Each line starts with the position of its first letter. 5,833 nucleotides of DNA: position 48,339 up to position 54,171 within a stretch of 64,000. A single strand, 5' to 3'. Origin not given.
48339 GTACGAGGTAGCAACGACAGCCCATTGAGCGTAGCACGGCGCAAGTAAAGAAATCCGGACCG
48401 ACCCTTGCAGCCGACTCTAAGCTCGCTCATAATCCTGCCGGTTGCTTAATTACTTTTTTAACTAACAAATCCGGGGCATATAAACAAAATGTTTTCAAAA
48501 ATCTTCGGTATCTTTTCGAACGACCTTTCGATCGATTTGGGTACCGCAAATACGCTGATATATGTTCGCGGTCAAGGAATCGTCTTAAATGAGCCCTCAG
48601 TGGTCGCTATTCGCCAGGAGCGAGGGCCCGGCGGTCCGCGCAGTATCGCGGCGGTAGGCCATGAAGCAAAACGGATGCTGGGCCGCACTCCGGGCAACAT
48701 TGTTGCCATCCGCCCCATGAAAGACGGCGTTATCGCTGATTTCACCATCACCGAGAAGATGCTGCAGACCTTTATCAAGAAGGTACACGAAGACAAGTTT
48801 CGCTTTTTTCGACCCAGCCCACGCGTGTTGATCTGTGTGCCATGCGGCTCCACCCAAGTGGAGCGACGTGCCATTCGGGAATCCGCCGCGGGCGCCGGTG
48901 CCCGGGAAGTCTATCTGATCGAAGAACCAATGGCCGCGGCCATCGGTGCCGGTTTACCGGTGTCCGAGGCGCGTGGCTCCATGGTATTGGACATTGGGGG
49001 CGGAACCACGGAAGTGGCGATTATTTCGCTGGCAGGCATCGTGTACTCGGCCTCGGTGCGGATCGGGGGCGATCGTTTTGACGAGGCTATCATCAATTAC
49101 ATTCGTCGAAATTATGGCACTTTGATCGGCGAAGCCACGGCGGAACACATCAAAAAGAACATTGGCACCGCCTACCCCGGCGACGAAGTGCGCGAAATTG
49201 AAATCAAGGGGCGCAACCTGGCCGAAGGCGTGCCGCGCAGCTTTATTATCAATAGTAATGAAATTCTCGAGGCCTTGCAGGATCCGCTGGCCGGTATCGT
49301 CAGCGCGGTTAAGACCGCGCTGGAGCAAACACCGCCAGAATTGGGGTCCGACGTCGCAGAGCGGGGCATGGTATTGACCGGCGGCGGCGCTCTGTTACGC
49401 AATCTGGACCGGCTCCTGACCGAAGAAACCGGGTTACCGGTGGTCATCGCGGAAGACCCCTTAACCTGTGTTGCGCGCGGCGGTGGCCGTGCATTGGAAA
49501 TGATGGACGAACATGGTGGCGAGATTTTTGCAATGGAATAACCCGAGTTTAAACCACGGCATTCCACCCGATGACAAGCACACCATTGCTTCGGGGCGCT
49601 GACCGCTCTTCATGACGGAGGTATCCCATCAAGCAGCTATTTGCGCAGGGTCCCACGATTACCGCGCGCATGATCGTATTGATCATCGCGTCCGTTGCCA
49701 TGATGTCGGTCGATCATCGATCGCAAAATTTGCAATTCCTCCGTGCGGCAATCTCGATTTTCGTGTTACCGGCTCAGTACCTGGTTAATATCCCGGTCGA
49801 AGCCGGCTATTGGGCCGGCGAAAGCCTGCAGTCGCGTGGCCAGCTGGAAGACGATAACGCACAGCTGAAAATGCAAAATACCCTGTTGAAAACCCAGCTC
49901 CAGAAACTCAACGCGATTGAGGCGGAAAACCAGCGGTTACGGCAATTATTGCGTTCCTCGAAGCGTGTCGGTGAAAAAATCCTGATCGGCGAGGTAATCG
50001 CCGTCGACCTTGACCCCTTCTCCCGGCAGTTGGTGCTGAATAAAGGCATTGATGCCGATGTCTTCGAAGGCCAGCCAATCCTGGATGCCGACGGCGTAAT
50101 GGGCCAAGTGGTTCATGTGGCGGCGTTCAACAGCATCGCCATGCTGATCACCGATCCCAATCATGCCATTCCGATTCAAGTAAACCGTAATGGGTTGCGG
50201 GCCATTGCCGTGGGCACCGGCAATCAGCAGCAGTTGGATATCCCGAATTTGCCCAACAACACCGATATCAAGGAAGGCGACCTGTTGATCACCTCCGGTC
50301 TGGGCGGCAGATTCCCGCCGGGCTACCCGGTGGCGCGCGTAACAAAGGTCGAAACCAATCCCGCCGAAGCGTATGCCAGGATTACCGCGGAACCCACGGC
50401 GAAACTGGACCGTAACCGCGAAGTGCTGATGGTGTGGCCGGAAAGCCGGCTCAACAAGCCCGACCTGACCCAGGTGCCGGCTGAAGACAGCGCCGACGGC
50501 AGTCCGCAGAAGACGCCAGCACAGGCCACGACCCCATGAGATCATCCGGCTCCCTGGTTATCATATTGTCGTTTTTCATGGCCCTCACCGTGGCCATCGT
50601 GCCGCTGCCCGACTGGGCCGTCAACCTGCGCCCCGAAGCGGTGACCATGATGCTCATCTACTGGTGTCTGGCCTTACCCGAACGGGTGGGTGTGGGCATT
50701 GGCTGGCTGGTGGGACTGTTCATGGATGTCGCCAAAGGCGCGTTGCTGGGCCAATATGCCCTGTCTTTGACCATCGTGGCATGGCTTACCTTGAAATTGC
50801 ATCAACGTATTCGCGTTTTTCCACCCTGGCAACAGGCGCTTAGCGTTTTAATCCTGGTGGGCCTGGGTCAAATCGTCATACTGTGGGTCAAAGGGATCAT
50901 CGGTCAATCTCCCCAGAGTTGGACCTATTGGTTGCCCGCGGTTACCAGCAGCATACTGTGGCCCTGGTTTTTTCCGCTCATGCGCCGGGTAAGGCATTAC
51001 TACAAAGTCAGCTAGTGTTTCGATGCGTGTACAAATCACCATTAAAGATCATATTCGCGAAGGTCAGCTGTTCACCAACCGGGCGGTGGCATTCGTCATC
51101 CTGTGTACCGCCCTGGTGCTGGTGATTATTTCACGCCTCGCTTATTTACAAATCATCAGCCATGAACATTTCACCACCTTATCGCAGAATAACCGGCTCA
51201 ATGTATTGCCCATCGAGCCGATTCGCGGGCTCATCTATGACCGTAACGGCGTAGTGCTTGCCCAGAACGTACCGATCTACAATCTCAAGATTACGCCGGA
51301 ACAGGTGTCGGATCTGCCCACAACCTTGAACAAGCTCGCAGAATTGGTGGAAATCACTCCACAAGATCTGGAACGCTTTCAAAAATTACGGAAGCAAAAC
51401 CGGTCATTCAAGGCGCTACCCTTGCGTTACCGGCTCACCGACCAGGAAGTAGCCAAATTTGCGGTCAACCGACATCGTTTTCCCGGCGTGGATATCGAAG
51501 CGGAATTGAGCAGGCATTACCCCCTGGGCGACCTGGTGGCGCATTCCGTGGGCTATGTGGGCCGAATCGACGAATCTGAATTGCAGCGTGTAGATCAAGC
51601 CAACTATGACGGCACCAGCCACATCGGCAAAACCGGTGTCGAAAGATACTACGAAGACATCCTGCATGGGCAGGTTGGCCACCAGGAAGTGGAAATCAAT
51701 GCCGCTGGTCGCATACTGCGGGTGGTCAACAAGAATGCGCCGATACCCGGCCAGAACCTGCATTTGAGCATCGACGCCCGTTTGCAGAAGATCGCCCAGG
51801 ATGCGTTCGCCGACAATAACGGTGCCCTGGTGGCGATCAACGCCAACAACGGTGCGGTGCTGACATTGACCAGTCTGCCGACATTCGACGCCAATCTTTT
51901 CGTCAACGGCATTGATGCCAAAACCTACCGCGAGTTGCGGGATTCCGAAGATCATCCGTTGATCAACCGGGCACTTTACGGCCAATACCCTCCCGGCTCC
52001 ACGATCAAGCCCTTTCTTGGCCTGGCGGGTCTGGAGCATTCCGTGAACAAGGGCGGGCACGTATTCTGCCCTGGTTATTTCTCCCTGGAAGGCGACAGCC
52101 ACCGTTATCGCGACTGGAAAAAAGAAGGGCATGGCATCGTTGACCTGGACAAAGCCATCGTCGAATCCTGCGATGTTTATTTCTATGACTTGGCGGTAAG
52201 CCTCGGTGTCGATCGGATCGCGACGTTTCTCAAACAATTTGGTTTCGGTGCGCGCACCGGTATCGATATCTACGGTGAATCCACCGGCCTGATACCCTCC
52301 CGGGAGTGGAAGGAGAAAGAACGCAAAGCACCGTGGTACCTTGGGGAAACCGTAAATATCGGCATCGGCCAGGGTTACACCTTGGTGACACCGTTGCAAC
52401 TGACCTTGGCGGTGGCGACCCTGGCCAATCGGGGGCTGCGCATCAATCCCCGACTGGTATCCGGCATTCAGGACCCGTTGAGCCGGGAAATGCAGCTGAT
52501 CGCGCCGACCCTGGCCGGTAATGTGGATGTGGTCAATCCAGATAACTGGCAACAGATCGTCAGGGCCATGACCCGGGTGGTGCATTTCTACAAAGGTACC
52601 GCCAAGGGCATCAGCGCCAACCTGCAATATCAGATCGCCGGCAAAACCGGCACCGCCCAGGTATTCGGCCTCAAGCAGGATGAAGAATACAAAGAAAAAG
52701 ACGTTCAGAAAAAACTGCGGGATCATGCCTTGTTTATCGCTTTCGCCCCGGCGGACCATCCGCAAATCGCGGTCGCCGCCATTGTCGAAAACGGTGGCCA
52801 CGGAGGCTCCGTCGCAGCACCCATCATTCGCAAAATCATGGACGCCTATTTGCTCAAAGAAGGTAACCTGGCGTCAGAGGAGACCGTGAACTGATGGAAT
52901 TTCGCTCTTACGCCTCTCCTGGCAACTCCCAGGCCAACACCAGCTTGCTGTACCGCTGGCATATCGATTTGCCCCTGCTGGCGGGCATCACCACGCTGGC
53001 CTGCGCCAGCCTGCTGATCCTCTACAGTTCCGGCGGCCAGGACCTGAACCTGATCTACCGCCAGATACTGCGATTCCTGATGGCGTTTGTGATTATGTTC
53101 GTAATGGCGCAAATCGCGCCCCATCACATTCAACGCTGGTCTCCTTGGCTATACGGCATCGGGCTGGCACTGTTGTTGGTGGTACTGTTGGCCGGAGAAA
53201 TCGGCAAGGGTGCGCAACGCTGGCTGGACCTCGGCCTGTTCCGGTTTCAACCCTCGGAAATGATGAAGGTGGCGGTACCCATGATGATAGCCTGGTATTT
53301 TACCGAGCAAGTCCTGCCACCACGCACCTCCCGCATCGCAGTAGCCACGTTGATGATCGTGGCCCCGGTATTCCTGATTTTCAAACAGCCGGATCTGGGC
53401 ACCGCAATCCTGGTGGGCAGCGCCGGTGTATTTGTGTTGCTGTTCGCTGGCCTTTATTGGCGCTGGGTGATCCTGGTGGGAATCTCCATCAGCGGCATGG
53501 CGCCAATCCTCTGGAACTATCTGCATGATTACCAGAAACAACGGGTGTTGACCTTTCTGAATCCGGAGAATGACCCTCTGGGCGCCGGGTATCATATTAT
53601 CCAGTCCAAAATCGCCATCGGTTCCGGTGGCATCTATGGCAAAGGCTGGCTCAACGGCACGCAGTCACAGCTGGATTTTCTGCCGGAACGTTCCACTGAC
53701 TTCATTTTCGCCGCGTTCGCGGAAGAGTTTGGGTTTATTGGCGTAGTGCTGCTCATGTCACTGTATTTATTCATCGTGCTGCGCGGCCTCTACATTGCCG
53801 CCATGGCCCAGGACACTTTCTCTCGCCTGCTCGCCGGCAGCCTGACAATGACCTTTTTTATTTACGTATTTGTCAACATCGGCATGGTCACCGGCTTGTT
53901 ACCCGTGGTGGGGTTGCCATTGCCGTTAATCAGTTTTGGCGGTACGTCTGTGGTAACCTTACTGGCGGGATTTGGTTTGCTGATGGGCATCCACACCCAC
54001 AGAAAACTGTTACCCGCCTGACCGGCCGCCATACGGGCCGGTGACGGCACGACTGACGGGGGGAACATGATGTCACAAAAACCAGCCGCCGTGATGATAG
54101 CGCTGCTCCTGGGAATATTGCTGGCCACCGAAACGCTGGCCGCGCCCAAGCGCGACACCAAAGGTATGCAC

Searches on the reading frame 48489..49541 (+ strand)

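Call 90: search_protein_families(library=pfam, proteins=[window:48489-49541:+], max_evalue=0.00001)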
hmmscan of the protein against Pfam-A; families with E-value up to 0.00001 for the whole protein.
window:48489-49541:+ (350 aa): 5 families
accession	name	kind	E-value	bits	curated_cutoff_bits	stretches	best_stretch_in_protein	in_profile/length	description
PF06723.19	MreB_Mbl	-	3.3e-148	493.3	27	1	11-341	2-324/327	MreB/Mbl protein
PF00012.26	HSP70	-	9.5e-14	51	20.6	1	112-211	135-240/599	Hsp70 protein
PF14450.12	FtsA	-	7.8e-13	49.3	31.8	1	165-323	1-112/127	Cell division protein FtsA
PF00022.25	Actin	-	4.1e-08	32.7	27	0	70-207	58-189/410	Actin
PF11104.14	PilM_2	-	6.1e-08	32.4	27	0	152-229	169-243/340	Type IV pilus assembly protein PilM;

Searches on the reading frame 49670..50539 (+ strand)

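Call 90: search_protein_families(library=pfam, proteins=[window:49670-50539:+], max_evalue=0.00001)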
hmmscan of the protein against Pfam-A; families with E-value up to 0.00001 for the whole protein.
window:49670-50539:+ (289 aa): 1 family
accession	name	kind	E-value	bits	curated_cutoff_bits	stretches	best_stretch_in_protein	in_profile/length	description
PF04085.20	MreC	-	3.4e-41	140.9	28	1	109-256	1-147/147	Rod shape-determining protein MreC, barrel core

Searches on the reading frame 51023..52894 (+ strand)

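Call 90: search_protein_families(library=pfam, proteins=[window:51023-52894:+], max_evalue=0.00001)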
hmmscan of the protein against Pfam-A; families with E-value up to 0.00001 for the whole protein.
window:51023-52894:+ (623 aa): 2 families
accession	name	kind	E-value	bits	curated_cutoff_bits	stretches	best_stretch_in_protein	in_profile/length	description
PF00905.27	Transpeptidase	-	2.1e-66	224.6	22.1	1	267-607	1-299/299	Penicillin binding protein transpeptidase domain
PF03717.20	PBP_dimer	-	3.4e-48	164.9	24.4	1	64-234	2-178/180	Penicillin-binding Protein dimerisation domain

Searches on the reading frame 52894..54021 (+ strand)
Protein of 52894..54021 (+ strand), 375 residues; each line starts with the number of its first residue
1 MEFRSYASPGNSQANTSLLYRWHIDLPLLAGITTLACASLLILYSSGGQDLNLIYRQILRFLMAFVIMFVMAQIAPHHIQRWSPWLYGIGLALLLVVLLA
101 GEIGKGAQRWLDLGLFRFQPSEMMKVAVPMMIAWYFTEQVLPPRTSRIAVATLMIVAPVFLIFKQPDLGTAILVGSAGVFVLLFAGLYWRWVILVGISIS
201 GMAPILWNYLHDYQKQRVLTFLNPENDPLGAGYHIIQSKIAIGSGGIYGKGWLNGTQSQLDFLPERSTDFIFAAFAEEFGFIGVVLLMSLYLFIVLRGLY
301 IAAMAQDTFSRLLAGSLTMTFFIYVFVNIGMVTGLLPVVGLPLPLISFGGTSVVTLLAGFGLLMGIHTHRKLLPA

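Call 90: search_protein_families(library=pfam, proteins=[window:52894-54021:+], max_evalue=0.00001)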
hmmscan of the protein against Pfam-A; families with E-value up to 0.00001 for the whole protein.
window:52894-54021:+ (375 aa): 1 family
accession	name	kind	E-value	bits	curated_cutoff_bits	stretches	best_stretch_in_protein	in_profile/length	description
PF01098.24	FTSW_RODA_SPOVE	-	3.5e-111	372.1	26.4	1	29-371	13-355/356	Cell cycle protein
